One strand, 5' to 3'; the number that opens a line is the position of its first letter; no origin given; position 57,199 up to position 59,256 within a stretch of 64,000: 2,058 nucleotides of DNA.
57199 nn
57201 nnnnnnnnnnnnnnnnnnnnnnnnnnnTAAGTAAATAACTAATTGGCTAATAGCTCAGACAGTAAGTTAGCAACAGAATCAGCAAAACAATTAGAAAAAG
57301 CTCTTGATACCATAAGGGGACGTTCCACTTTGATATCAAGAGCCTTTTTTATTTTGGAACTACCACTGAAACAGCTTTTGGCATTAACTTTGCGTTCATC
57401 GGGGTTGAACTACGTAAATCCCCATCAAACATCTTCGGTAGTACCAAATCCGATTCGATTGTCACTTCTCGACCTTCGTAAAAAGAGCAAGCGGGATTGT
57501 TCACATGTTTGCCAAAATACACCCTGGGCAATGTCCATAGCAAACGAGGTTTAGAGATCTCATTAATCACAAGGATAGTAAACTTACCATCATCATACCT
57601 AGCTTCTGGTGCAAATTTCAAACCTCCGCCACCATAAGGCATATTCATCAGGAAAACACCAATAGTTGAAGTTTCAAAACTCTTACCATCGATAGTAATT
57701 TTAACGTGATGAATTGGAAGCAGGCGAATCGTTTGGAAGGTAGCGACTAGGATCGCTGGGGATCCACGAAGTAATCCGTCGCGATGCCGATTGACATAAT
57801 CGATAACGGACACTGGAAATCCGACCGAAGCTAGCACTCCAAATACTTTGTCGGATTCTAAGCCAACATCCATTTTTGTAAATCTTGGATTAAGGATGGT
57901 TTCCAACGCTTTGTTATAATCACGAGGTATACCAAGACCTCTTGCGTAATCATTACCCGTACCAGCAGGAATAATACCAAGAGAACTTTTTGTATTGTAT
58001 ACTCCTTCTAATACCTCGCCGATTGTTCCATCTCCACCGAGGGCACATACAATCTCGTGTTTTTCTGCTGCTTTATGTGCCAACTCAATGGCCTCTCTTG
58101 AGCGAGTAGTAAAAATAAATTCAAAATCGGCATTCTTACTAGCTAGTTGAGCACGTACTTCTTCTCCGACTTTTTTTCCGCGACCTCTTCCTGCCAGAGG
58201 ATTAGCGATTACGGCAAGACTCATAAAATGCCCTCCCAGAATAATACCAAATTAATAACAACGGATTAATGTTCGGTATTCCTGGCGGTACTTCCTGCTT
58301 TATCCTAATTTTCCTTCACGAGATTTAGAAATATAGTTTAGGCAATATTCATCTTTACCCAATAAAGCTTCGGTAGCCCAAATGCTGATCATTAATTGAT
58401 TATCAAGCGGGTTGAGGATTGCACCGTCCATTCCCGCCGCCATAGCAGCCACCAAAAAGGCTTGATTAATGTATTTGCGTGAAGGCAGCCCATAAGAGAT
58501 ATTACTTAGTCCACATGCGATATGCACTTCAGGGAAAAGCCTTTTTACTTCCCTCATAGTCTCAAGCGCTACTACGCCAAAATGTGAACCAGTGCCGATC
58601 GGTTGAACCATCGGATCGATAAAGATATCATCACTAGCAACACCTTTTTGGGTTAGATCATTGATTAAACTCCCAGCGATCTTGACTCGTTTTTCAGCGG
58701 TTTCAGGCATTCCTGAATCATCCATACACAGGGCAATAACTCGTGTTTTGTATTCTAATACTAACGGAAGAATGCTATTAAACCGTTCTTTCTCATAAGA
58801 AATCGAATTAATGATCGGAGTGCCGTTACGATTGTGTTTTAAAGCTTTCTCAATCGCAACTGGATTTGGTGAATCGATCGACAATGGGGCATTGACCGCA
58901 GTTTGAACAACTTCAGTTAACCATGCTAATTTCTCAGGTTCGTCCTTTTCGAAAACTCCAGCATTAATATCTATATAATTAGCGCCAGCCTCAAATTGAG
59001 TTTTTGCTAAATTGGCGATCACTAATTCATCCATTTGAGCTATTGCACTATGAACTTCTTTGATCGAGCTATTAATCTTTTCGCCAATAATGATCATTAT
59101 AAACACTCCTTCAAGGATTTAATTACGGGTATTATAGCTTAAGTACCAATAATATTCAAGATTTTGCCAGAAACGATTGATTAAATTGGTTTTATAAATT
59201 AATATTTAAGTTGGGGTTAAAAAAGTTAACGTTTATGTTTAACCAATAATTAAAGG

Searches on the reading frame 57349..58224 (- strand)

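Call 93: search_protein_families(library=pfam, proteins=[window:57349-58224:-], max_evalue=0.000001)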
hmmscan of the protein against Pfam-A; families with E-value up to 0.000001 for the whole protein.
window:57349-58224:- (291 aa): 2 families
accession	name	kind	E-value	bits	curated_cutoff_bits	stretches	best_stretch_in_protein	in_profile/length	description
PF00781.29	DAGK_cat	-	8.9e-32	109.8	23.6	1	3-121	2-123/125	Diacylglycerol kinase catalytic domain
PF19279.4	YegS_C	-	1.2e-27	97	27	1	133-288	4-157/158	YegS C-terminal NAD kinase beta sandwich-like domain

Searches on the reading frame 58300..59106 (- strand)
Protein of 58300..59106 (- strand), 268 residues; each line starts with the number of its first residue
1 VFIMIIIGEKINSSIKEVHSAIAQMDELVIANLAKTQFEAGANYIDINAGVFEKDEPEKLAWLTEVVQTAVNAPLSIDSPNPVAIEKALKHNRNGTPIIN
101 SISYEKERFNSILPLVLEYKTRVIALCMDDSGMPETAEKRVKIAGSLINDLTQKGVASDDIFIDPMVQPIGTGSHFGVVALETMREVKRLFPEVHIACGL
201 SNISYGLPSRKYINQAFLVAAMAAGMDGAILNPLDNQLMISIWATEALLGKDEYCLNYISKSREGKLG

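Call 93: search_protein_families(library=pfam, proteins=[window:58300-59106:-], max_evalue=0.000001)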
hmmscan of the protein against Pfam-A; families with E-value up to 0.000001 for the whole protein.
window:58300-59106:- (268 aa): 2 families
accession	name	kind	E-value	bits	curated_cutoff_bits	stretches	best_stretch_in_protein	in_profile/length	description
PF00809.28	Pterin_bind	-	7.5e-26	91.7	25.5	1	31-231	24-243/244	Pterin binding enzyme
PF03599.22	CdhD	-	8e-08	31.9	24.8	1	41-185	69-196/387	CO dehydrogenase/acetyl-CoA synthase delta subunit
